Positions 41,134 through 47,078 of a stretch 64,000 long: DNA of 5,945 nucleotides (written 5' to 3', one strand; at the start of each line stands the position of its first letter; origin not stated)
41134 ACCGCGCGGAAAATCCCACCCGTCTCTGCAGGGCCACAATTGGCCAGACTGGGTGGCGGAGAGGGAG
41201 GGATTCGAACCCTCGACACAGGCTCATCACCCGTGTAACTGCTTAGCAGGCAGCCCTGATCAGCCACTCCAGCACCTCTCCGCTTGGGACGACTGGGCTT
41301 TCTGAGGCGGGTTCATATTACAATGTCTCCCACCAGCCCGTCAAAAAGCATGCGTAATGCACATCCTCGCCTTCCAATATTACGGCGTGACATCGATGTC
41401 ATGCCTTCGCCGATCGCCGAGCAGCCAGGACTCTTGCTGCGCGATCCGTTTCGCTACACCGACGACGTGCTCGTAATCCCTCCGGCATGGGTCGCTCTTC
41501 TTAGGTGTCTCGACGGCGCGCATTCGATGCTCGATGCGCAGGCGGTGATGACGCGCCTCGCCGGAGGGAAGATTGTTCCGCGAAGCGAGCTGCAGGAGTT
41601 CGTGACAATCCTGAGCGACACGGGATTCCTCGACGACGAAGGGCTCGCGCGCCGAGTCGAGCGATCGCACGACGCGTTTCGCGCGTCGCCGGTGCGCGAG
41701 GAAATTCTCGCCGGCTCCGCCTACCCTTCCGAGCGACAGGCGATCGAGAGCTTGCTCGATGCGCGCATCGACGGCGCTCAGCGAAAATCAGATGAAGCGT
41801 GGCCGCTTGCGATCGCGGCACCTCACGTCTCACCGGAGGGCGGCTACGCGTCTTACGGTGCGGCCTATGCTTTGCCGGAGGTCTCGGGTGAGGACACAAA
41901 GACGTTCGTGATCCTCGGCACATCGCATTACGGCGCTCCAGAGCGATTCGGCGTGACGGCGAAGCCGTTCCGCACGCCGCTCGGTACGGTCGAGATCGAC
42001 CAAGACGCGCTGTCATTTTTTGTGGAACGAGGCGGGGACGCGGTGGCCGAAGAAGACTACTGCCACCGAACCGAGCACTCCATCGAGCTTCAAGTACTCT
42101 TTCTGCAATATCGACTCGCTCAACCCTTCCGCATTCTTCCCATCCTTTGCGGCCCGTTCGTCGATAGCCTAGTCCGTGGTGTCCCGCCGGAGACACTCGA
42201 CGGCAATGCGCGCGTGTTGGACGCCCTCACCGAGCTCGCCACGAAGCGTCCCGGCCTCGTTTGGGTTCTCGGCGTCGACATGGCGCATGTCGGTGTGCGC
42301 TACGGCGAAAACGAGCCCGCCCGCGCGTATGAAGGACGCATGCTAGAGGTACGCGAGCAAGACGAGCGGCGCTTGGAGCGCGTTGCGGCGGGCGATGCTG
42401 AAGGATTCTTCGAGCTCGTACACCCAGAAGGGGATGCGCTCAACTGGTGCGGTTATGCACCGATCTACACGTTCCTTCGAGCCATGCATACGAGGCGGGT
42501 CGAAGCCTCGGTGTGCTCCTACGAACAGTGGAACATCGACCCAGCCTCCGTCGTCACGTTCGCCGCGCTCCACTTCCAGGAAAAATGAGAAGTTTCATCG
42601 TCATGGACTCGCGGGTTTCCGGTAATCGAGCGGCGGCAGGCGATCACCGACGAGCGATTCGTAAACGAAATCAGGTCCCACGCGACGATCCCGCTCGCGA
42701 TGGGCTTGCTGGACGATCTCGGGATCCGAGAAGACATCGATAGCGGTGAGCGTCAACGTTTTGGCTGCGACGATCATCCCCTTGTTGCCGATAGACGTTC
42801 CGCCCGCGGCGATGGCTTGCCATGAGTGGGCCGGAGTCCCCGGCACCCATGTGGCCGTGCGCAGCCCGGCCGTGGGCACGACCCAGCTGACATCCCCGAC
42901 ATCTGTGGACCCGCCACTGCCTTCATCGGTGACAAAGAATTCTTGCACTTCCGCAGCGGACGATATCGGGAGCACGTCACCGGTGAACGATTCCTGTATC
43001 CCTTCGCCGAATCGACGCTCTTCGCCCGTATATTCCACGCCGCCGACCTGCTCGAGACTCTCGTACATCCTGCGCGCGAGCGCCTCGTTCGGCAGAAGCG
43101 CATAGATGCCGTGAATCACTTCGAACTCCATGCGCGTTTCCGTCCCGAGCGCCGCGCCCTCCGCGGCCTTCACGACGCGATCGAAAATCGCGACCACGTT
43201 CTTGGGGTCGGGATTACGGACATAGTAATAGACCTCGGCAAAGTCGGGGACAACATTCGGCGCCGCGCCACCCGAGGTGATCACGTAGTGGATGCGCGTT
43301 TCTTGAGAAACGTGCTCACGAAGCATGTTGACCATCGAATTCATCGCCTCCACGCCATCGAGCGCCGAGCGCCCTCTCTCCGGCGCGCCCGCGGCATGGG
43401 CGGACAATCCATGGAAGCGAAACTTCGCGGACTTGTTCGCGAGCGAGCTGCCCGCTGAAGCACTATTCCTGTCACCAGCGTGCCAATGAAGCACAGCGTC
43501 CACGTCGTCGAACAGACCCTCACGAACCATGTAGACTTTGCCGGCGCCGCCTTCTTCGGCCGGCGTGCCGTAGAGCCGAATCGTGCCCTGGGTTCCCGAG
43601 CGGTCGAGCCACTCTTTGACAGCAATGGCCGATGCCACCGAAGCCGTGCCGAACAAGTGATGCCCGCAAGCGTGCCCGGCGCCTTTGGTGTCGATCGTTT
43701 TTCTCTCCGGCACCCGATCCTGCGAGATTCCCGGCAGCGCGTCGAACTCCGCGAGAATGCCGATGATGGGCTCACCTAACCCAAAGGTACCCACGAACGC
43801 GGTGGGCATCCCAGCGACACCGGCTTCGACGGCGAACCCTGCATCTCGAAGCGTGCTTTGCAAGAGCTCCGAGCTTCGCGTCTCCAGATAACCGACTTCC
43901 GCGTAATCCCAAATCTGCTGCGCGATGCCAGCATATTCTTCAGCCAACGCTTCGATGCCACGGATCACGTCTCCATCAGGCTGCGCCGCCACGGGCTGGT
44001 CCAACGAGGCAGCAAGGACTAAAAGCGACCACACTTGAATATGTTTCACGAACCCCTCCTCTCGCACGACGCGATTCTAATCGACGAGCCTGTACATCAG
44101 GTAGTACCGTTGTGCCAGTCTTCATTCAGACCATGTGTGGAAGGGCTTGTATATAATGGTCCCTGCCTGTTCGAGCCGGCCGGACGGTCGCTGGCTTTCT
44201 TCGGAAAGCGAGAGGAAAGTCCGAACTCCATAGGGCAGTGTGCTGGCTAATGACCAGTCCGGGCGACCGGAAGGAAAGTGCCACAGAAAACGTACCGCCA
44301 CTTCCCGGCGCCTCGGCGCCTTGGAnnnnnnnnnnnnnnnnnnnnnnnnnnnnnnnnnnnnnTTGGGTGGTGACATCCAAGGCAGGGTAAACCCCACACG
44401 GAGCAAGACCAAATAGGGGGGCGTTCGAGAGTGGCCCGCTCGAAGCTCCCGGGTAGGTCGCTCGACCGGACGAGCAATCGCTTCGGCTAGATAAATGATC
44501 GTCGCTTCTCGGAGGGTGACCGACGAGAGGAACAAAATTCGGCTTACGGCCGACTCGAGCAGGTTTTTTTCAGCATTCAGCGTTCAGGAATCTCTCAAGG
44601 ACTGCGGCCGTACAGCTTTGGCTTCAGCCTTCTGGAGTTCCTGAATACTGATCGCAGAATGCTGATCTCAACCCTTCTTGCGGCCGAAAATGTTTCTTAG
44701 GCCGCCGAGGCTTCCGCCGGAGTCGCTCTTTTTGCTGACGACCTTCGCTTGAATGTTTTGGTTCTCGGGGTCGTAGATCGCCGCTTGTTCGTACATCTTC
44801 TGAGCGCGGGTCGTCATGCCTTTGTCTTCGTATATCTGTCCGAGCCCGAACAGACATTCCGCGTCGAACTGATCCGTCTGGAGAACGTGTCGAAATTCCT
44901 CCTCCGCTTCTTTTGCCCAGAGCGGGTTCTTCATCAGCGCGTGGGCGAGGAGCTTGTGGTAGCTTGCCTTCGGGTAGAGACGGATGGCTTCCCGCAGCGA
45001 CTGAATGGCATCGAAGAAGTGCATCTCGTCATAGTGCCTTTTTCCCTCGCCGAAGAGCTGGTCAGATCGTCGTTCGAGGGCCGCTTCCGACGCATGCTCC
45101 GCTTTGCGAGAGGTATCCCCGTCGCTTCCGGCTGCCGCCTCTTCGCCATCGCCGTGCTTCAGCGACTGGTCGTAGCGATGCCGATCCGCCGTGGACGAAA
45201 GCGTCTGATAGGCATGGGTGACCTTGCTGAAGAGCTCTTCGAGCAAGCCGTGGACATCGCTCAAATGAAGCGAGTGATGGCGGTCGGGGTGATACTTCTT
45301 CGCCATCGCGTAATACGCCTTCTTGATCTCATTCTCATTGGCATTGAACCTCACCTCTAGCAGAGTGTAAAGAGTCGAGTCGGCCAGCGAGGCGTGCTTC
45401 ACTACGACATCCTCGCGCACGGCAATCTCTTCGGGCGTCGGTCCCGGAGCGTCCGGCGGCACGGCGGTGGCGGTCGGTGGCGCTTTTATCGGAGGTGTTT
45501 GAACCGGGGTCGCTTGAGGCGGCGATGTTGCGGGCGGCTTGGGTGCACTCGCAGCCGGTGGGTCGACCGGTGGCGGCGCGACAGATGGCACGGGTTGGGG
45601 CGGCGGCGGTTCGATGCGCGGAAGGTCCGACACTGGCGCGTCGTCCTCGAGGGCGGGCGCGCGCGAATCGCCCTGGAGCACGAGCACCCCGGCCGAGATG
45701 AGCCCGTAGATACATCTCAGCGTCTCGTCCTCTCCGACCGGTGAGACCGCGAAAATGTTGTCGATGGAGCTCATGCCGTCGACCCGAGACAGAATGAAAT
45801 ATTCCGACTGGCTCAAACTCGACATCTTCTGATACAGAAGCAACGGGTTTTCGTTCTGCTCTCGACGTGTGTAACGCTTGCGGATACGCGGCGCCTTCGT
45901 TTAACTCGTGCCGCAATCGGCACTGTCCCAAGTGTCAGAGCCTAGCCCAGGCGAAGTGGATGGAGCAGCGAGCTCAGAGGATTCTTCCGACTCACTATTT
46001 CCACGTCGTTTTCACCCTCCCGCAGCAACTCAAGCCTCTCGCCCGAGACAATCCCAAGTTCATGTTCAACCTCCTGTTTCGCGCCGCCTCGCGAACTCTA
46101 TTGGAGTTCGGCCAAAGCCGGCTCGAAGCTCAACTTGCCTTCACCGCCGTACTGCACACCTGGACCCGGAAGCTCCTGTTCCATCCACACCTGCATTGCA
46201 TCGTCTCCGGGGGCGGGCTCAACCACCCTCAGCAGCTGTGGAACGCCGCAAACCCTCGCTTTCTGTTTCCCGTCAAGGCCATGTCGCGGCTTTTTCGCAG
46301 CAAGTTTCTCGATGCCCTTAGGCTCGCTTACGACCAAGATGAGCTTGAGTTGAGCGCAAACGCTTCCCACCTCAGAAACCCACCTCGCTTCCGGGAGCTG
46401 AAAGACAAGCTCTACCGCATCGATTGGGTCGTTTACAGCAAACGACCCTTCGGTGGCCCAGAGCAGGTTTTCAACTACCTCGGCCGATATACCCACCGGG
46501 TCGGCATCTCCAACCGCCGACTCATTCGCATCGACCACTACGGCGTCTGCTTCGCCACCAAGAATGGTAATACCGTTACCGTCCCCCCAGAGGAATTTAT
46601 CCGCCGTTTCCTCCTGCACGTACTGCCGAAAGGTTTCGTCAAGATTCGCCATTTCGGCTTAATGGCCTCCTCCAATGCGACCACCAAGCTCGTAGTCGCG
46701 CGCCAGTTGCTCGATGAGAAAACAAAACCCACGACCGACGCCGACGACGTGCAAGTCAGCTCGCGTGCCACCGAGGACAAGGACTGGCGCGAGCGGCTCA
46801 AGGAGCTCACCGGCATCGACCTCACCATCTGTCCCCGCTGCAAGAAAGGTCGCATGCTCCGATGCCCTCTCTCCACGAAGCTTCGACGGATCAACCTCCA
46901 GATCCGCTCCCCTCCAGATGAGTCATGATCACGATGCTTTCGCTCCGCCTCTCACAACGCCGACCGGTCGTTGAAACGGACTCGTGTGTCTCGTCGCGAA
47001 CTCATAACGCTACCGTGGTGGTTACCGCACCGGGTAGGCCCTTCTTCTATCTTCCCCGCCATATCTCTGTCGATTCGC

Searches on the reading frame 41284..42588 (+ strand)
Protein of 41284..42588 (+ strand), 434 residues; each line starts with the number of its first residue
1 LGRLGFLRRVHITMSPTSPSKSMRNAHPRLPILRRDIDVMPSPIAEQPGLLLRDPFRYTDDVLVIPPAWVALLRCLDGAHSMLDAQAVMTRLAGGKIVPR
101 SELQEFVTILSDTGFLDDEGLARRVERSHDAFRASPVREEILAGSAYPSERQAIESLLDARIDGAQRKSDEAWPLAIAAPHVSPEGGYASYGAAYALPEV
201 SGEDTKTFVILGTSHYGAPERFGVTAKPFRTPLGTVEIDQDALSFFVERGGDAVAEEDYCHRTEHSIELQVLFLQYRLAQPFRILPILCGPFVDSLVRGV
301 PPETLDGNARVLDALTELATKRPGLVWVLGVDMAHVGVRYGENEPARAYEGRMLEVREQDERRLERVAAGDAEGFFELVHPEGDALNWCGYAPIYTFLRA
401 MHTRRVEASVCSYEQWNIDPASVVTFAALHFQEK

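Call 32: search_protein_families(library=pfam, proteins=[window:41284-42588:+])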
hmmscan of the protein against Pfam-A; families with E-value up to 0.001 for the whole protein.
window:41284-42588:+ (434 aa): 1 family
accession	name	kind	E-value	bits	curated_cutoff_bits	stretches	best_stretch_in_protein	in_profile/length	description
PF01875.22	Memo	-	3.6e-36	125.2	27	1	142-427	4-266/269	Memo-like protein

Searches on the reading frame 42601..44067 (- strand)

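Call 32: search_protein_families(library=pfam, proteins=[window:42601-44067:-])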
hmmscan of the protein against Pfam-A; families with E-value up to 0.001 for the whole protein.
window:42601-44067:- (488 aa): 2 families
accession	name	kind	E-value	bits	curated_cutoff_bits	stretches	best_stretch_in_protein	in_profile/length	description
PF01546.33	Peptidase_M20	-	4.8e-13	49.9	24.6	1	106-345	4-147/206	Peptidase family M20/M25/M40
PF07687.19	M20_dimer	-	9.8e-11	42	21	1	212-306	7-103/107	Peptidase dimerisation domain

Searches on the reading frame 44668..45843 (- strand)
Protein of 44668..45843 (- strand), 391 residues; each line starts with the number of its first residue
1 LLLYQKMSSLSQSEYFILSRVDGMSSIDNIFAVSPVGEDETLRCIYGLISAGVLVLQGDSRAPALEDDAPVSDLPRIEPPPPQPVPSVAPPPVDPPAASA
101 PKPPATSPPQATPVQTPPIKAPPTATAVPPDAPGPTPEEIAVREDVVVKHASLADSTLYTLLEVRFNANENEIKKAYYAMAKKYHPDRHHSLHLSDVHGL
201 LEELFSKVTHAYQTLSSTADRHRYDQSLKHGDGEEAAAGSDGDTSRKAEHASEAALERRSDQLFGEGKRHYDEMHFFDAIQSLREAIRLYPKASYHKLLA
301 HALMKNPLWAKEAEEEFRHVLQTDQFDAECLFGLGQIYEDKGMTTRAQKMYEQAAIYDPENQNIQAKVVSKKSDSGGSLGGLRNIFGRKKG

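Call 32: search_protein_families(library=pfam, proteins=[window:44668-45843:-])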
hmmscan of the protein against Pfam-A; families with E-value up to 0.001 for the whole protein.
window:44668-45843:- (391 aa): 7 families
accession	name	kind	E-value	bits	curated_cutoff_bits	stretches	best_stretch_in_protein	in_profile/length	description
PF00226.36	DnaJ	-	2.1e-15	57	27.8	1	158-225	2-63/63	DnaJ domain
PF07719.23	TPR_2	-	4.1e-08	33.2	27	1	328-361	1-34/34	Tetratricopeptide repeat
PF14559.12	TPR_19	-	0.00014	22.5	25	0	311-366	8-63/68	Tetratricopeptide repeat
PF13432.12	TPR_16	-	0.00019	22.3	32.7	0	266-327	3-64/65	Tetratricopeptide repeat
PF00515.34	TPR_1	-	0.00029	21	27.8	0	328-361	1-34/34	Tetratricopeptide repeat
PF13181.12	TPR_8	-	0.00031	21.1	25.7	0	328-360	1-33/34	Tetratricopeptide repeat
PF13174.12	TPR_6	-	0.00085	20.3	26.3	0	329-356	1-28/33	Tetratricopeptide repeat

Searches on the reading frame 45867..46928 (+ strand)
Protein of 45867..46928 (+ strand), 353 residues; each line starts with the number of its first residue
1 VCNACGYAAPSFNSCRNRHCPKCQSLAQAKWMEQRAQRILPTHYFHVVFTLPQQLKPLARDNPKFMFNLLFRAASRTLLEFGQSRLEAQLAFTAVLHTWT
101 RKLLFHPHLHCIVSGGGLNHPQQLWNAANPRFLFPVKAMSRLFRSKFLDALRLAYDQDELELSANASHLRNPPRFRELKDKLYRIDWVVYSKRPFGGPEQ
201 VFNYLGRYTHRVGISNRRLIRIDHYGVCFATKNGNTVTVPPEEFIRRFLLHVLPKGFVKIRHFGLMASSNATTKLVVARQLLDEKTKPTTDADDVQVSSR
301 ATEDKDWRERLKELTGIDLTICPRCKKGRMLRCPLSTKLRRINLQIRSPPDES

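Call 32: search_protein_families(library=pfam, proteins=[window:45867-46928:+])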
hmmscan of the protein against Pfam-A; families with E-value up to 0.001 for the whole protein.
window:45867-46928:+ (353 aa): 2 families
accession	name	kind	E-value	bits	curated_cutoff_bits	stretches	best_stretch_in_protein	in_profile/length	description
PF04986.18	Y2_Tnp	-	5.4e-55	186.7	20.9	1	92-269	2-179/183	Putative transposase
PF14319.11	Zn_Tnp_IS91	-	1.7e-17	63.6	26.3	1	2-51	41-90/90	Transposase zinc-binding domain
